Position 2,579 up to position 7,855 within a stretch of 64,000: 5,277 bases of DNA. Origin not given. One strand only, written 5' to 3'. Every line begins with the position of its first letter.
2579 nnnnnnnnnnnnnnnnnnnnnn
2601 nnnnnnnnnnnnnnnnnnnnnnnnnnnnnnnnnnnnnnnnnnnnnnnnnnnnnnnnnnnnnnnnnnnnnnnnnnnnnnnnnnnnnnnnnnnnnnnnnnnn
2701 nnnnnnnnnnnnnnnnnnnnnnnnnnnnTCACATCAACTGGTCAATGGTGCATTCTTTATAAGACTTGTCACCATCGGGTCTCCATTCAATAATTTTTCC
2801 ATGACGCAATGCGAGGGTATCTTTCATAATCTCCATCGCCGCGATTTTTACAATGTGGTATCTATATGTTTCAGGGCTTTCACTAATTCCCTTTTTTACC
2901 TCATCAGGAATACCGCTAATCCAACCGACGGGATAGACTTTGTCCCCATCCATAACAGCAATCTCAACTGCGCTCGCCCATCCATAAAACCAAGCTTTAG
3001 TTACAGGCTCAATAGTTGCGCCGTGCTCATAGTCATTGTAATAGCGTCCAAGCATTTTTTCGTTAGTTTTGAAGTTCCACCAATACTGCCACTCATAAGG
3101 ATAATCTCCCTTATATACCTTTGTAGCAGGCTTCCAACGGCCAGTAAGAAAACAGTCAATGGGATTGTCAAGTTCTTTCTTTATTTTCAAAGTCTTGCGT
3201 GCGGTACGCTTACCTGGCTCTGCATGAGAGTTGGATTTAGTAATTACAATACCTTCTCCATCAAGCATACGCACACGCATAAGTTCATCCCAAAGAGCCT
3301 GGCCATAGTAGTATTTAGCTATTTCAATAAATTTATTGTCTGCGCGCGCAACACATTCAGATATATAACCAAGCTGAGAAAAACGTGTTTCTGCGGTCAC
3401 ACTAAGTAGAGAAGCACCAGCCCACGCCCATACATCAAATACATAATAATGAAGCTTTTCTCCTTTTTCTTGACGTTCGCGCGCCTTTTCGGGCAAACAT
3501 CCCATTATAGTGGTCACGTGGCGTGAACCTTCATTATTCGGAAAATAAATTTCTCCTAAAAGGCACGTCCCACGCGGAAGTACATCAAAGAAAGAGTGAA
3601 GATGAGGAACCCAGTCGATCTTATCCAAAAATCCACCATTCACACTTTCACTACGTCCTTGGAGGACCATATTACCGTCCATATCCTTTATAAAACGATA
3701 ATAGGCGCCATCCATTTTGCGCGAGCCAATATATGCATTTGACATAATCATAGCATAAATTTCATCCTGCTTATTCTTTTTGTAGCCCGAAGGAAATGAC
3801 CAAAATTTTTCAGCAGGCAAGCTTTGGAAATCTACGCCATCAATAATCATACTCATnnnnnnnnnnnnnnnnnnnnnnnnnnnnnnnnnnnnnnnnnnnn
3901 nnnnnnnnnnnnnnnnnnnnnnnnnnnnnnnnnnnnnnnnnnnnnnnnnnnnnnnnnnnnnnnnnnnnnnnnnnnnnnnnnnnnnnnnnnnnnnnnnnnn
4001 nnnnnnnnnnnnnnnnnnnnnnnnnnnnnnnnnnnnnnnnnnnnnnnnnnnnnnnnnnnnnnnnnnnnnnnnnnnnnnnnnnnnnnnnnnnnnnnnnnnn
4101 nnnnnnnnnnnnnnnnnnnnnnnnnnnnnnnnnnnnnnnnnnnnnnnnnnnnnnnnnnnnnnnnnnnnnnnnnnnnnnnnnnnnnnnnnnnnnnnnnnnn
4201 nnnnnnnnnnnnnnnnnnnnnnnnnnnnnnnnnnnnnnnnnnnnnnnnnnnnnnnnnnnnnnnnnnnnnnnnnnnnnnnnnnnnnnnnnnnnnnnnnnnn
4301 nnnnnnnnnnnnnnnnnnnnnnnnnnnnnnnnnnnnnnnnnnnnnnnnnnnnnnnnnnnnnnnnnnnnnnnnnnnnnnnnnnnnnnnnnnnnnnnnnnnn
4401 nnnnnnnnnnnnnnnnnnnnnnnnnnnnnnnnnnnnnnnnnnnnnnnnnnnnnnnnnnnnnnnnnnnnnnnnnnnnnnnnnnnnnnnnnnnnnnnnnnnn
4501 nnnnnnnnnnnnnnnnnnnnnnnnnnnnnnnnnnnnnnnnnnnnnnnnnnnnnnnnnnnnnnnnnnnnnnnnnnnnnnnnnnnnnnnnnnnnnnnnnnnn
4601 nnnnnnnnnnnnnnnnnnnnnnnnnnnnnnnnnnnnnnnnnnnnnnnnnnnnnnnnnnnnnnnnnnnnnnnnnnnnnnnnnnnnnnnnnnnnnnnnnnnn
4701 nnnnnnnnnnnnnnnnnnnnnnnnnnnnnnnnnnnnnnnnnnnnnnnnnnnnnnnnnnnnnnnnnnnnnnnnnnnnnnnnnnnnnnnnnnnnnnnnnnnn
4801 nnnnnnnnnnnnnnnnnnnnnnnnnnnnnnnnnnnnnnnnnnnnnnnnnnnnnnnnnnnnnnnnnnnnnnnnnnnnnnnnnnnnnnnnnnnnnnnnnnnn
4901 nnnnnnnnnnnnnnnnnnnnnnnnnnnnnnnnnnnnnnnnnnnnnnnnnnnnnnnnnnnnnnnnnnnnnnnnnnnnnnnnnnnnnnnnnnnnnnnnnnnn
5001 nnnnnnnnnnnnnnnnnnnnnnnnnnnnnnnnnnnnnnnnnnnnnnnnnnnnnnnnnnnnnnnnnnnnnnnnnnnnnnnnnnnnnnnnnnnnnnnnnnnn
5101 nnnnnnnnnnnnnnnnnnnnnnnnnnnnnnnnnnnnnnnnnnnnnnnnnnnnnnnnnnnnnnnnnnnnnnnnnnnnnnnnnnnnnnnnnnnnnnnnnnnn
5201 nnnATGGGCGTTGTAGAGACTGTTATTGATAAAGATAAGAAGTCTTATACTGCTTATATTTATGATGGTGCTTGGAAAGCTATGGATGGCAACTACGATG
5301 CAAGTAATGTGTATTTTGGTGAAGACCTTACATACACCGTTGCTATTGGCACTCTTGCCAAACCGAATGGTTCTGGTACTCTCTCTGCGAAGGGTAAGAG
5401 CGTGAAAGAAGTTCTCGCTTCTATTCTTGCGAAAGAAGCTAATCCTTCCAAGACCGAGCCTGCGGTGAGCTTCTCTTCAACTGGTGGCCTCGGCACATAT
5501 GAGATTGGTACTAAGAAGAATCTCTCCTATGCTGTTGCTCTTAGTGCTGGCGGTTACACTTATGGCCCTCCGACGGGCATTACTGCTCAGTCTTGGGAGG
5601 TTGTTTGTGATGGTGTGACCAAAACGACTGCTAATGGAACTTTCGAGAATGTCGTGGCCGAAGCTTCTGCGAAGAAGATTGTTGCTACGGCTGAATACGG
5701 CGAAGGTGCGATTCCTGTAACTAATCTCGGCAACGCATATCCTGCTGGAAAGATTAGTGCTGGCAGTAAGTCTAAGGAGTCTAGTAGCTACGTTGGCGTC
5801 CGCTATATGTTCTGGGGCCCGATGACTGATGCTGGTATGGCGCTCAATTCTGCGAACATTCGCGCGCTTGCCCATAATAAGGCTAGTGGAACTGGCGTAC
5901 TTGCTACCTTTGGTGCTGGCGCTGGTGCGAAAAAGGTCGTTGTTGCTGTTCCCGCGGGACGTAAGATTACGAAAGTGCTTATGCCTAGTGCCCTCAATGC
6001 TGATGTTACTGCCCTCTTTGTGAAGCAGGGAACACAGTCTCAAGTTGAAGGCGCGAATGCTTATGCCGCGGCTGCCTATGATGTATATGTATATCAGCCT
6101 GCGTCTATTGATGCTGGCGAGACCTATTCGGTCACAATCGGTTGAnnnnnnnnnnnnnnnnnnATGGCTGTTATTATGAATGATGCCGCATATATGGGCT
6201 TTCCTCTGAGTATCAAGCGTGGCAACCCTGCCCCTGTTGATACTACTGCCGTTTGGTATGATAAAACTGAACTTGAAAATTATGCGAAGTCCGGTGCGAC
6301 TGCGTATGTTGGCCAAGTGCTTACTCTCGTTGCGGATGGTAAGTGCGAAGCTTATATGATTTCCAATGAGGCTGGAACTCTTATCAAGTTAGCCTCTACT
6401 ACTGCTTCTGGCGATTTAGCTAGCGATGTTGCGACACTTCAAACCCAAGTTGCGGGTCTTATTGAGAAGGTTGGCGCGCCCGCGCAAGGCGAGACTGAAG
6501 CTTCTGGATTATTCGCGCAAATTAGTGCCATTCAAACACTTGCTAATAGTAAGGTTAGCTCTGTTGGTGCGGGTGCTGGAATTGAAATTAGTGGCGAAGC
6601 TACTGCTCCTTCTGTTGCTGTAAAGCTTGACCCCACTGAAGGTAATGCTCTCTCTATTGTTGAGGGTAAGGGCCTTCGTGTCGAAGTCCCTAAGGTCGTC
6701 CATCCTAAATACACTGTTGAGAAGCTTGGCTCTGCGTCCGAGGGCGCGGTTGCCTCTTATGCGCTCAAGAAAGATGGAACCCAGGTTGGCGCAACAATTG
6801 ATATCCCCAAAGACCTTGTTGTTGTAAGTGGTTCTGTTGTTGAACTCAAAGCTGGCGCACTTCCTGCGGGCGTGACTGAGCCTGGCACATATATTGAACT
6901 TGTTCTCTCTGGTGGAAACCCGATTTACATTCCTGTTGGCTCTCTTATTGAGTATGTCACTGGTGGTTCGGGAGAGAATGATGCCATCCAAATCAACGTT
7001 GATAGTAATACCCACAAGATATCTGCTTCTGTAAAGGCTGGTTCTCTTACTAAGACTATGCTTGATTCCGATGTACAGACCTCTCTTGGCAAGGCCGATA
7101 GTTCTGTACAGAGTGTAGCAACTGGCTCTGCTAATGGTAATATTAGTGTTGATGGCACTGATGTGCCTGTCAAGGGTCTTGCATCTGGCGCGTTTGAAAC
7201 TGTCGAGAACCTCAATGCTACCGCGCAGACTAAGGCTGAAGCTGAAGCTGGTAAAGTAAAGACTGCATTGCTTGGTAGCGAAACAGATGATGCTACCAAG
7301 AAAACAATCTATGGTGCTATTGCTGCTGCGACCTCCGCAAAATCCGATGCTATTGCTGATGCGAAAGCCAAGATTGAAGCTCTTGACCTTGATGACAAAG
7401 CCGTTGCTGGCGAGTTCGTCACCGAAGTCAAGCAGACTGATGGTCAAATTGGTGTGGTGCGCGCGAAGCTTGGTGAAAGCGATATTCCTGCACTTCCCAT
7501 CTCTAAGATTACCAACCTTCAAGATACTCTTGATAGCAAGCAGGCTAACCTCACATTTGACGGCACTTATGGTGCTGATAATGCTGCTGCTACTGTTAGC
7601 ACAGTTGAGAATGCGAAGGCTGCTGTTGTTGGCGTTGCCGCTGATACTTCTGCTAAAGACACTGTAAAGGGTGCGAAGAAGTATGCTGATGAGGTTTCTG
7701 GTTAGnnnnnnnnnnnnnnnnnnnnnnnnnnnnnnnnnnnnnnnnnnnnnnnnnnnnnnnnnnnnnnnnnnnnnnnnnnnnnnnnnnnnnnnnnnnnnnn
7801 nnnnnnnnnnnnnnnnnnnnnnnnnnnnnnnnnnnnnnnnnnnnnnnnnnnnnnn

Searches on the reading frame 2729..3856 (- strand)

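Call 18: search_protein_families(library=phrogs, proteins=[window:2729-3856:-], max_evalue=0.001)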
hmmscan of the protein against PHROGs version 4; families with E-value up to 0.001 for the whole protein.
window:2729-3856:- (375 aa): 1 family
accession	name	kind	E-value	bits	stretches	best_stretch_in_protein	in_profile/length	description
phrog_114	-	DNA, RNA and nucleotide metabolism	1.6e-18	67.6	1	40-364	239-503/634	ATP-dependent DNA ligase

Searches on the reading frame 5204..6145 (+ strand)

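Call 18: search_protein_families(library=phrogs, proteins=[window:5204-6145:+], max_evalue=0.001)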
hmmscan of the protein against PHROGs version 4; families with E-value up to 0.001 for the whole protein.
window:5204-6145:+ (313 aa): 1 family
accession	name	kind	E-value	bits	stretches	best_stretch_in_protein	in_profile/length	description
phrog_35541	-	unknown function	1.5e-40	140.6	2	155-301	374-519/532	-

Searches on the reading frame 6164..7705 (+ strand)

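Call 18: search_protein_families(library=phrogs, proteins=[window:6164-7705:+], max_evalue=0.001)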
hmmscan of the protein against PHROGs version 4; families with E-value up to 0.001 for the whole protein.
window:6164-7705:+ (513 aa): 2 families
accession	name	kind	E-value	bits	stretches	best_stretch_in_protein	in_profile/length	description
phrog_33094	-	unknown function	1.2e-16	62.1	1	9-89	11-89/104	-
phrog_38190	-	unknown function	7.3e-16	59.5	1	195-314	105-230/351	-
